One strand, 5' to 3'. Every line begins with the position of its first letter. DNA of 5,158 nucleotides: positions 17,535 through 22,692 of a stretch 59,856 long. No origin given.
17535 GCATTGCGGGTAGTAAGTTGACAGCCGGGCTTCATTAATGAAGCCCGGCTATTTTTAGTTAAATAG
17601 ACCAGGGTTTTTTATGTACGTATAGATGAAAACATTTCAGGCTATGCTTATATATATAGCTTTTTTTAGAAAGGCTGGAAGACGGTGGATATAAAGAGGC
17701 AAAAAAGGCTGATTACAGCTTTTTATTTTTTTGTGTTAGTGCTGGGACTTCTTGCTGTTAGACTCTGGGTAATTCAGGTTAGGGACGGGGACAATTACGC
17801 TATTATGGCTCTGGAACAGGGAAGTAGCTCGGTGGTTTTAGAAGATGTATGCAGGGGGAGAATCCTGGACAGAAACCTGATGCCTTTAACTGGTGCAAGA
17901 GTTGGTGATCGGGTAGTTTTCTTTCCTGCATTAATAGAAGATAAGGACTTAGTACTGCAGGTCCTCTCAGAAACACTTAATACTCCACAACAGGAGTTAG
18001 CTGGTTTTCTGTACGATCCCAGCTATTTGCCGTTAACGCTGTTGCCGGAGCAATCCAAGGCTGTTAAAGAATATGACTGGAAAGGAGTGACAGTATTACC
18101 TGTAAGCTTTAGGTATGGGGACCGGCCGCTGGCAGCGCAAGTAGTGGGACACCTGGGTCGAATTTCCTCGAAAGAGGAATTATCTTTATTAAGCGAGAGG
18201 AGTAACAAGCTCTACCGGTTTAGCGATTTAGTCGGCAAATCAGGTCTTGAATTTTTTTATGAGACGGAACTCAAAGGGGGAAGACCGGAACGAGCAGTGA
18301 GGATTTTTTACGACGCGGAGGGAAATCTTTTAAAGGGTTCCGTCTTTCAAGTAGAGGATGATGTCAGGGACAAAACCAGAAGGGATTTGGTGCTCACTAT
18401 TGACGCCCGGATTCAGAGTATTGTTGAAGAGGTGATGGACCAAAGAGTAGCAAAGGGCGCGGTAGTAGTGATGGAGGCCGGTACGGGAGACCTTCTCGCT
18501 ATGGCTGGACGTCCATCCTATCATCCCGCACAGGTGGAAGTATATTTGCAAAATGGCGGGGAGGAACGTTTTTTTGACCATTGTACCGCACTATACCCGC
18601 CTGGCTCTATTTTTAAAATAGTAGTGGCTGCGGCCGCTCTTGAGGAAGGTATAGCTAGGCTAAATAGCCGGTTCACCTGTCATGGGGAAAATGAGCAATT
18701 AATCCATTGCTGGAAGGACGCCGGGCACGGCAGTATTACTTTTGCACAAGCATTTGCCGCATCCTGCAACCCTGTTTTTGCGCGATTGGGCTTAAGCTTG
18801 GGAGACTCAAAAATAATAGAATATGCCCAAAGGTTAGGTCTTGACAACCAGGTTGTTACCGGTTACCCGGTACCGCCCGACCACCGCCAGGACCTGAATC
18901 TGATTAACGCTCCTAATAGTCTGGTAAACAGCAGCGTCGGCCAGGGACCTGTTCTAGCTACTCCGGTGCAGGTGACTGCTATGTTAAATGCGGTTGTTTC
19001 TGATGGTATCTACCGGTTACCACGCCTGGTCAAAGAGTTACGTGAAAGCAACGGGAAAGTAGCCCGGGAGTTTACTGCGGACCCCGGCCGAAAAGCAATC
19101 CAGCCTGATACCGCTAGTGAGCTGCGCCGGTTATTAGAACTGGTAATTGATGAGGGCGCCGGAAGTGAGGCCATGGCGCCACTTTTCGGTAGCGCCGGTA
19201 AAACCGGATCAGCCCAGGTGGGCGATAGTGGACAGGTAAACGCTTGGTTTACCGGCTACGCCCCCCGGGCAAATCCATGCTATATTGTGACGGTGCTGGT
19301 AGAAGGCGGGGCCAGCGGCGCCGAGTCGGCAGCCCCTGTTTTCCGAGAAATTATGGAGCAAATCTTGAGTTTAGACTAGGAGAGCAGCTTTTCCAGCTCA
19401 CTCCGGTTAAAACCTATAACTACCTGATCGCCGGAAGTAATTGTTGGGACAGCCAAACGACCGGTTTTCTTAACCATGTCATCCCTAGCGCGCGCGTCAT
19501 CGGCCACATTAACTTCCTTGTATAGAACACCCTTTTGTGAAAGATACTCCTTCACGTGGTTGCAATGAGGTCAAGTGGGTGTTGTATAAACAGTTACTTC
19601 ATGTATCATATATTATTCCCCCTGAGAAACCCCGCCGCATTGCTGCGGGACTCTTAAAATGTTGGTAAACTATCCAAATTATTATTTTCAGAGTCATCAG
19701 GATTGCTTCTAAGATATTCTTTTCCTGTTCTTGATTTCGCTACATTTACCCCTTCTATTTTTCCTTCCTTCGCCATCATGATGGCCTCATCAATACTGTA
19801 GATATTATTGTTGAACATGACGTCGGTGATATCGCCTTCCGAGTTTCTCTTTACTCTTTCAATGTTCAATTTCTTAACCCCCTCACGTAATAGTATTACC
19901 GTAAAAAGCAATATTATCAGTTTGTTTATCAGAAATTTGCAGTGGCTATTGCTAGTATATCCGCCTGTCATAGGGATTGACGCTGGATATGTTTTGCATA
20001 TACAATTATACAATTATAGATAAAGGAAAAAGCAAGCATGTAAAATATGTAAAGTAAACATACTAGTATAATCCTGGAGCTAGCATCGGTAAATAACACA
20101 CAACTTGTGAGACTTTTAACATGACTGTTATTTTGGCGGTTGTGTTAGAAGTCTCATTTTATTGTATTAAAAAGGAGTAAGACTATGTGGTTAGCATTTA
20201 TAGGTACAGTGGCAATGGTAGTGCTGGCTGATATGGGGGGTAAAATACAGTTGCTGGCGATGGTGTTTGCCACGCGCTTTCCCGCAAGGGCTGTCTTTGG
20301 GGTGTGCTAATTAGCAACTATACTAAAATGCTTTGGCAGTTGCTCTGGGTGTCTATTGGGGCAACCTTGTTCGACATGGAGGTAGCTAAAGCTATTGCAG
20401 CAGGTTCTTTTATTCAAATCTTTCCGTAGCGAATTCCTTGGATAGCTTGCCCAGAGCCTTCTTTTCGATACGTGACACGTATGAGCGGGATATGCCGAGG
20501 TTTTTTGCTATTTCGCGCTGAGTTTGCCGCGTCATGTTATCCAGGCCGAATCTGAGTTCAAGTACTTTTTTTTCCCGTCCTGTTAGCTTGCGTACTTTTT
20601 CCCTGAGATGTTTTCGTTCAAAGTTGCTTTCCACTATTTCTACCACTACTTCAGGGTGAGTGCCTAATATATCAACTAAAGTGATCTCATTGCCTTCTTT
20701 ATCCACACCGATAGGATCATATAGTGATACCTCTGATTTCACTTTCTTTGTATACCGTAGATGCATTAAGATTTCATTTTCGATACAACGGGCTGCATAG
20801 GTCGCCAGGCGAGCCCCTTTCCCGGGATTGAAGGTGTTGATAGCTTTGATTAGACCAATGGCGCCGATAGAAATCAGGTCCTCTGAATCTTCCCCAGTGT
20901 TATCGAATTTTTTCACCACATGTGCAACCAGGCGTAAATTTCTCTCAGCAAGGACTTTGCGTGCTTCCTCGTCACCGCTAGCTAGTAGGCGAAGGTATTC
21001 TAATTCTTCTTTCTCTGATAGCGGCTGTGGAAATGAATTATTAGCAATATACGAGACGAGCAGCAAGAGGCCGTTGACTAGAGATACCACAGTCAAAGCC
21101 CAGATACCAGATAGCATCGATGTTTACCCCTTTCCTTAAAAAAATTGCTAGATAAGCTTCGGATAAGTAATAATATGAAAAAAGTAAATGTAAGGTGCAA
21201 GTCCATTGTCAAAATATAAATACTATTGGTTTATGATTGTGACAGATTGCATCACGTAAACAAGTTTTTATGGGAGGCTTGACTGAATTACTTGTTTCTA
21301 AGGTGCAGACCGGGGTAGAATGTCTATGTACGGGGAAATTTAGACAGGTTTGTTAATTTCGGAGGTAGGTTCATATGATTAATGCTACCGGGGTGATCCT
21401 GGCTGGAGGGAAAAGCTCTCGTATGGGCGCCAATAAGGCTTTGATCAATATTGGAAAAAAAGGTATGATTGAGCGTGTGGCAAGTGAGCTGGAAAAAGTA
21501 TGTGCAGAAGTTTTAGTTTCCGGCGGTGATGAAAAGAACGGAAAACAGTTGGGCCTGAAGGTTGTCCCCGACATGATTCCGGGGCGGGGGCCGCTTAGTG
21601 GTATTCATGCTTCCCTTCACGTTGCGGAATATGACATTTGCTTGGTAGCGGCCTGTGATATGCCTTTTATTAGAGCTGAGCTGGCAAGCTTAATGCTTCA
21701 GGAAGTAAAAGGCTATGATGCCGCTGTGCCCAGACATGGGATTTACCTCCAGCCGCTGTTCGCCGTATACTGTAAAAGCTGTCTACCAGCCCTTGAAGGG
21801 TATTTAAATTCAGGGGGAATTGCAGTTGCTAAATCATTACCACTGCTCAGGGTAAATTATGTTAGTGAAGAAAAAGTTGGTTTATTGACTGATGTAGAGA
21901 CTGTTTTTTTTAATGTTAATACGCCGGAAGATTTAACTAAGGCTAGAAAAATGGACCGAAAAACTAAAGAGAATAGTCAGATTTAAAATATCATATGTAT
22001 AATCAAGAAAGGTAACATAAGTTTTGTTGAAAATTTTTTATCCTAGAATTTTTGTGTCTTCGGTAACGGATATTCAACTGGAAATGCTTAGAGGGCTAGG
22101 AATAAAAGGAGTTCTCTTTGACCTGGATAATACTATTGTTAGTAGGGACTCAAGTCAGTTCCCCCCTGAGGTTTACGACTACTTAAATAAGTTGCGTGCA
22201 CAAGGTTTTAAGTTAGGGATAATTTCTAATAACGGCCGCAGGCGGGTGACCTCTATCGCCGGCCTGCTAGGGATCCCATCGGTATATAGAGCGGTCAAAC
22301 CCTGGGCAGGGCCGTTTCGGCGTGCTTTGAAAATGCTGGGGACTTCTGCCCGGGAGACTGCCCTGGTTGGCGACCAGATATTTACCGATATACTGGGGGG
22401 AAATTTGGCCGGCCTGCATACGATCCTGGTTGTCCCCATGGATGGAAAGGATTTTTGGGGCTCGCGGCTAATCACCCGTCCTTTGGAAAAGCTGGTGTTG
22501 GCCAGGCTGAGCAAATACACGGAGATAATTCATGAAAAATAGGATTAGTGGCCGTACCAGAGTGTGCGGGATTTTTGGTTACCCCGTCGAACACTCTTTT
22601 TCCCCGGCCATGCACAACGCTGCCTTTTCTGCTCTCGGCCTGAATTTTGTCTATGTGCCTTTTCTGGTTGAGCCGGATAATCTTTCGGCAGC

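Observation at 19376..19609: Glutaredoxin/NrdH-like ORF with TGA exactly at the first CxxC cysteine: candidate UxxC selenoprotein with a SECIS-like hairpin, invisible in the ORF track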

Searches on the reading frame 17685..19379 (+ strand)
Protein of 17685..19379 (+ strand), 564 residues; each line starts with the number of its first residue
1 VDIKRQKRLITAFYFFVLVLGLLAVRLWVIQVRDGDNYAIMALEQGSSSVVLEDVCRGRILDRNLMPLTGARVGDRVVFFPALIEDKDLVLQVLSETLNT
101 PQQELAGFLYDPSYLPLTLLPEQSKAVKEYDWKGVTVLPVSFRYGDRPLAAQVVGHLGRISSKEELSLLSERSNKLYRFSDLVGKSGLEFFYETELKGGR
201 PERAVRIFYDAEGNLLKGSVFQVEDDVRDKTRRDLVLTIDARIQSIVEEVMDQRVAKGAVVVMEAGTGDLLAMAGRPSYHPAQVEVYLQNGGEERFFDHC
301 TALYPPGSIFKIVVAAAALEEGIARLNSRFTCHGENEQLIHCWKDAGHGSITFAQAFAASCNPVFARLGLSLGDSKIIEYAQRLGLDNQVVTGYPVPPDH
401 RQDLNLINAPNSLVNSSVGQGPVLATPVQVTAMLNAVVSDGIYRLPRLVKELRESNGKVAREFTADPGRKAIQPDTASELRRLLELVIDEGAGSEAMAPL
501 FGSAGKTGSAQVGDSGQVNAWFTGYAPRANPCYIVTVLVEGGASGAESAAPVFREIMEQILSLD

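Call 18: search_protein_families(library=pfam, proteins=[window:17685-19379:+], max_evalue=0.0001)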
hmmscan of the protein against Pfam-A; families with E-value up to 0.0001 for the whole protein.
window:17685-19379:+ (564 aa): 2 families
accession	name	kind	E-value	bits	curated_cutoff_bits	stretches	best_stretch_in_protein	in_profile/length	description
PF00905.27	Transpeptidase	-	2.4e-54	185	22.1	1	258-558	1-299/299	Penicillin binding protein transpeptidase domain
PF03717.20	PBP_dimer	-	1.3e-12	48.9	24.4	1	56-214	5-174/180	Penicillin-binding Protein dimerisation domain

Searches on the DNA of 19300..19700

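Call 30: search_rna_families(source=window, start=19300, end=19700, threshold=evalue, max_evalue=10, show_alignments=2)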
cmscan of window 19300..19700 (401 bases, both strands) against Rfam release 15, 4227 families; matches with E-value up to 10: 1.
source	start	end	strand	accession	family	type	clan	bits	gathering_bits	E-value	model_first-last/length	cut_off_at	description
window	19339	19426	+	RF02510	PYLIS_3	Cis-reg;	-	12.7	38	3.3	1-100/100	no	Pyrrolysine insertion sequence mttB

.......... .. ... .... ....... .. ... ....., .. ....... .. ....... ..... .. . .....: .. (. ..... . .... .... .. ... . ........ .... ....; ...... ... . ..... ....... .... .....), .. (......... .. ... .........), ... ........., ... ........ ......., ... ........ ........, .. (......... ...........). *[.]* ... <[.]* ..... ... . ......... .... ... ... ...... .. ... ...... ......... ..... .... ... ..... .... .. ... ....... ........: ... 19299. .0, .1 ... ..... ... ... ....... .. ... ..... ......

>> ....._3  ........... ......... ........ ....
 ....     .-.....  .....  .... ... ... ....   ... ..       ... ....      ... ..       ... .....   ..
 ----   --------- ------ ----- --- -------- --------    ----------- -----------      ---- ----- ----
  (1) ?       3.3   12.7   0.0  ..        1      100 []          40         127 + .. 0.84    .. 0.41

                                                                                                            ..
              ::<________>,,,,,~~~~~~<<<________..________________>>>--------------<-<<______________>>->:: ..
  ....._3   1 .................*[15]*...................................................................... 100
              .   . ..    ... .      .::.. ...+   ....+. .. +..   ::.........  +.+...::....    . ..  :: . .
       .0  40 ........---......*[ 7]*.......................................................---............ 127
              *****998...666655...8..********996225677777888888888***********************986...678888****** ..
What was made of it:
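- On Any curated Rfam cis-regulatory or recoding RNA family: Only a chance-level PYLIS_3 hit (E = 3.3, opposite strand) appears in 19300-19700 (call 30).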

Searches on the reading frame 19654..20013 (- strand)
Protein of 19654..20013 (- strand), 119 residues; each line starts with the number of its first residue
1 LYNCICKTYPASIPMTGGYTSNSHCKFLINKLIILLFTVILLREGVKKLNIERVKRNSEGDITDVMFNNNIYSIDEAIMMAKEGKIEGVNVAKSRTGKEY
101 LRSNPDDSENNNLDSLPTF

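Call 18: search_protein_families(library=pfam, proteins=[window:19654-20013:-], max_evalue=0.0001)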
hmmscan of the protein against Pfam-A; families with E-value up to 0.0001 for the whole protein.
window:19654-20013:- (119 aa): 1 family
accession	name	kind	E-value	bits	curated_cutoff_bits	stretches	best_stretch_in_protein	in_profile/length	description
PF13031.12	DUF3892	-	5.5e-24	84.9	22.3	1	51-117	2-71/71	Protein of unknown function (DUF3892)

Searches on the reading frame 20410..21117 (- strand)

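Call 18: search_protein_families(library=pfam, proteins=[window:20410-21117:-], max_evalue=0.0001)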
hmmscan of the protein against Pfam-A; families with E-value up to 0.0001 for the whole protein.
window:20410-21117:- (235 aa): 3 families
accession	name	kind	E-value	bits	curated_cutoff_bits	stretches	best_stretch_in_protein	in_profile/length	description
PF04542.20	Sigma70_r2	-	9.5e-18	64.2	24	1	56-124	1-69/71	Sigma-70 region 2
PF04545.22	Sigma70_r4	-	3.2e-14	52.6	24.1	1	177-226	4-49/50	Sigma-70, region 4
PF01381.28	HTH_3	-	2.4e-05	24.7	23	1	199-220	11-32/55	Helix-turn-helix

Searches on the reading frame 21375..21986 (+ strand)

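Call 18: search_protein_families(library=pfam, proteins=[window:21375-21986:+], max_evalue=0.0001)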
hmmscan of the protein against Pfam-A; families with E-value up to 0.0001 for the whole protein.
window:21375-21986:+ (203 aa): 1 family
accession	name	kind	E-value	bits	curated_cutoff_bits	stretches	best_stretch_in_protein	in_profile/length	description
PF12804.13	NTP_transf_3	-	3e-39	135.2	27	1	6-148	1-149/160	MobA-like NTP transferase domain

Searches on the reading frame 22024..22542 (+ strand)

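Call 19: search_protein_families(library=pfam, proteins=[window:22024-22542:+], max_evalue=0.0001)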
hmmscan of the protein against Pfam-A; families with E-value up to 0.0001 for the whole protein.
window:22024-22542:+ (172 aa): 4 families
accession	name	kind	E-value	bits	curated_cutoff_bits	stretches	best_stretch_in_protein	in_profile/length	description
PF00702.32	Hydrolase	-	3.9e-14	53.9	26.4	1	47-130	100-191/191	haloacid dehalogenase-like hydrolase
PF13419.12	HAD_2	-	3.5e-13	50.5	23.8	1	47-136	81-178/178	Haloacid dehalogenase-like hydrolase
PF09419.16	PGP_phosphatase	-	2.3e-12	47.3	20.4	1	4-70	16-86/168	Mitochondrial PGP phosphatase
PF13242.12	Hydrolase_like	-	3e-10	40.3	22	1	92-136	4-48/75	HAD-hyrolase-like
